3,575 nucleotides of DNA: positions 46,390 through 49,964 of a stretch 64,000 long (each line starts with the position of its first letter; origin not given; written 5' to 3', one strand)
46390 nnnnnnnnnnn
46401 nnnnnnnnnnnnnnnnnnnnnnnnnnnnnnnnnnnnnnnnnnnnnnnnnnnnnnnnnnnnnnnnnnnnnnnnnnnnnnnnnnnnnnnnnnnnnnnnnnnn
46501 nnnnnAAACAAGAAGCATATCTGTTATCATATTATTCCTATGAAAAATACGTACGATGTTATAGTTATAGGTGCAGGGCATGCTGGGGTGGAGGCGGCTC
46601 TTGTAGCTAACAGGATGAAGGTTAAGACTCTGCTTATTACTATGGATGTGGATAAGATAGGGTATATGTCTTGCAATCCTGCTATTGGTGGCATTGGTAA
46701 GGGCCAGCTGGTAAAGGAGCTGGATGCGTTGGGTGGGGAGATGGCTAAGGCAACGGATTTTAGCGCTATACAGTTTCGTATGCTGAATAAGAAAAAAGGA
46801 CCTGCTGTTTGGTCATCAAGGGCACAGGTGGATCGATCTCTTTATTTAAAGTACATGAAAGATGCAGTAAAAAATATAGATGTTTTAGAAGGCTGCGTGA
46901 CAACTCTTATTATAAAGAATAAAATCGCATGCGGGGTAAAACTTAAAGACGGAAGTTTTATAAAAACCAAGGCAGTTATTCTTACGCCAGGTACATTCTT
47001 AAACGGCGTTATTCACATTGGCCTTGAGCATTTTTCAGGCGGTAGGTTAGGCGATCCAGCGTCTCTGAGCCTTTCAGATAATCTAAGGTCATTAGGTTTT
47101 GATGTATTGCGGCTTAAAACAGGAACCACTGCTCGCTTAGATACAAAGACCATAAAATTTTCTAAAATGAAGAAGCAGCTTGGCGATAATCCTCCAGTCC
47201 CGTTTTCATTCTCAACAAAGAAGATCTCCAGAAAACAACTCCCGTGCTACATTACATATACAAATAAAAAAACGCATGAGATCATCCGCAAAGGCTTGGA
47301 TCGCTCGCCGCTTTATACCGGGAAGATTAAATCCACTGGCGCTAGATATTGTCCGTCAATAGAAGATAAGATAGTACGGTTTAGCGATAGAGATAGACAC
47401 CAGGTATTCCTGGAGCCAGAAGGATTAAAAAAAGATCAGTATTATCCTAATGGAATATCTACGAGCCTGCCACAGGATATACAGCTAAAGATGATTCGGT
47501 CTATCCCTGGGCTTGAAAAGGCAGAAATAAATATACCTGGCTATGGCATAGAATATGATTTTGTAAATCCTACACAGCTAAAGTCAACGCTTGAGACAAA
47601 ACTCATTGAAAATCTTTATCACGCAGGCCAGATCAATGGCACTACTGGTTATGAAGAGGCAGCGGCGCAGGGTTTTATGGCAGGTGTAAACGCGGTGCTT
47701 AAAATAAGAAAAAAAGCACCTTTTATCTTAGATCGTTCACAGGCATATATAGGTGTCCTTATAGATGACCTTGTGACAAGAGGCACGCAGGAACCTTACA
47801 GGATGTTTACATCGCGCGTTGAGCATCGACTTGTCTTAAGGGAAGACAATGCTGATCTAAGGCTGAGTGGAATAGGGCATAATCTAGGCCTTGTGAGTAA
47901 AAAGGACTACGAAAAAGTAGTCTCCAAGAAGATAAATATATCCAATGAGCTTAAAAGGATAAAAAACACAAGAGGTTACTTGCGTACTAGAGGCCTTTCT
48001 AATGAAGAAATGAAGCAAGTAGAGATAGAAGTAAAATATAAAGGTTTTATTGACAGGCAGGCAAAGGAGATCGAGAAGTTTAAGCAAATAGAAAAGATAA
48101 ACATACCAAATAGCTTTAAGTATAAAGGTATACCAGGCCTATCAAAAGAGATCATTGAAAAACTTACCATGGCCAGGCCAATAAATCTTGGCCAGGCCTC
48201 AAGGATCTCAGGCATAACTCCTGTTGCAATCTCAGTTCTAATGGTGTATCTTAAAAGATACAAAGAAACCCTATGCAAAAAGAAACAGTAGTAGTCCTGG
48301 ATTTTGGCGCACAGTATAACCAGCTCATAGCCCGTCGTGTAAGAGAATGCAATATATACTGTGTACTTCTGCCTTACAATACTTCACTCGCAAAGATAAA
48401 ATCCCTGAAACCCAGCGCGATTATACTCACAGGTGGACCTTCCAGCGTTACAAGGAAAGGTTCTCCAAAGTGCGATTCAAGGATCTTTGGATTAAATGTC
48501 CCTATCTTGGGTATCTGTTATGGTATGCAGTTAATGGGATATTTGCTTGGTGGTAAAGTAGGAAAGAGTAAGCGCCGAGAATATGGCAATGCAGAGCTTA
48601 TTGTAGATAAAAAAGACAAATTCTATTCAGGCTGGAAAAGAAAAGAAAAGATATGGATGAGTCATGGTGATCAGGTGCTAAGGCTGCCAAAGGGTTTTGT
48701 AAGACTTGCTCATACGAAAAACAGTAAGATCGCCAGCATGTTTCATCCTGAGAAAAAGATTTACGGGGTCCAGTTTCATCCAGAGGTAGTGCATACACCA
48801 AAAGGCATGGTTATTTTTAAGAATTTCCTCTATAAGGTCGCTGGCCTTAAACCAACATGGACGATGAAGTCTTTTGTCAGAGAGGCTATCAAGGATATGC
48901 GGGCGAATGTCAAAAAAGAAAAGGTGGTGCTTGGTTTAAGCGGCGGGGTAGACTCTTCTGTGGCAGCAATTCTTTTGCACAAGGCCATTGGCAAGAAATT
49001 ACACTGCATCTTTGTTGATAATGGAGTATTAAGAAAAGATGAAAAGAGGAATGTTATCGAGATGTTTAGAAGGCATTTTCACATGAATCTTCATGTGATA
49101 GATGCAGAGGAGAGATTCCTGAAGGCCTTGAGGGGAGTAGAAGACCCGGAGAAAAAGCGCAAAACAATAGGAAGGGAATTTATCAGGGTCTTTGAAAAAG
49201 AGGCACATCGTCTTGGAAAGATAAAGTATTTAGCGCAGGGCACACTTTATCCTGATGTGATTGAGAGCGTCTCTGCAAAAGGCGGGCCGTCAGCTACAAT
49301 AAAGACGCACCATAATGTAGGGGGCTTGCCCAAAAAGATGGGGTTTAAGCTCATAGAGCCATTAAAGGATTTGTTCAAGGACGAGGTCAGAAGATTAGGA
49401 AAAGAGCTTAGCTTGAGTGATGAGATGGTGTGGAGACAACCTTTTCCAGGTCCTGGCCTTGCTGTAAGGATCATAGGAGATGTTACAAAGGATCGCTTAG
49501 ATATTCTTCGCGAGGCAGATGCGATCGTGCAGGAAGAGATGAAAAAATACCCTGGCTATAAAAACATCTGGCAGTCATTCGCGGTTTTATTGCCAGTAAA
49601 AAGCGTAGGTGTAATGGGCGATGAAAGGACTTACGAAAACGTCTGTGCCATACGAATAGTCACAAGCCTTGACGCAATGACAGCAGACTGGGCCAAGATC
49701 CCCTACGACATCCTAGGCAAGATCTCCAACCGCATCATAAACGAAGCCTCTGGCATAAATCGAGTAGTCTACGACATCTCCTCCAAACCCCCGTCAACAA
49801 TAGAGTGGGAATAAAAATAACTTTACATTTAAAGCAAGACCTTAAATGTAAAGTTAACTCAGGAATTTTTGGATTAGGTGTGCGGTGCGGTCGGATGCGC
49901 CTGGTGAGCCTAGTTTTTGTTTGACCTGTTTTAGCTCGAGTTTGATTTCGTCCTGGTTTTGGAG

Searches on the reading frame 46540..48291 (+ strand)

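Call 80: search_protein_families(library=pfam, proteins=[window:46540-48291:+], max_evalue=1e-8)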
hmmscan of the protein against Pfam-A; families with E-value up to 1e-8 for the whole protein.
window:46540-48291:+ (583 aa): 2 families
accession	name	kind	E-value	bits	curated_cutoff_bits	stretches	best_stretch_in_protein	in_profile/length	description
PF01134.28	GIDA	-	6.3e-166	552.7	22.1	1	6-392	1-390/391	Glucose inhibited division protein A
PF13932.14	SAM_GIDA_C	-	3.4e-23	81.7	27.1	1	512-568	1-57/57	tRNA modifying enzyme MnmG/GidA C-terminal helical bundle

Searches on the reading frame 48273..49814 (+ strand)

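Call 80: search_protein_families(library=pfam, proteins=[window:48273-49814:+], max_evalue=1e-8)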
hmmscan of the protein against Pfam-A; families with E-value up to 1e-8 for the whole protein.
window:48273-49814:+ (513 aa): 4 families
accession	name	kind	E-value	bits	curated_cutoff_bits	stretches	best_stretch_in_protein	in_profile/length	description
PF00117.34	GATase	-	6.9e-49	166.5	22.8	1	7-188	1-189/190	Glutamine amidotransferase class-I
PF00958.27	GMP_synt_C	-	8.4e-44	148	27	1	421-512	1-92/92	GMP synthase C terminal domain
PF02540.23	NAD_synthase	-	2.9e-11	43.4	21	1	205-282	8-85/242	NAD synthase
PF07722.19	Peptidase_C26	-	7.5e-09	36.1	20.5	0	74-171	104-219/219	Peptidase C26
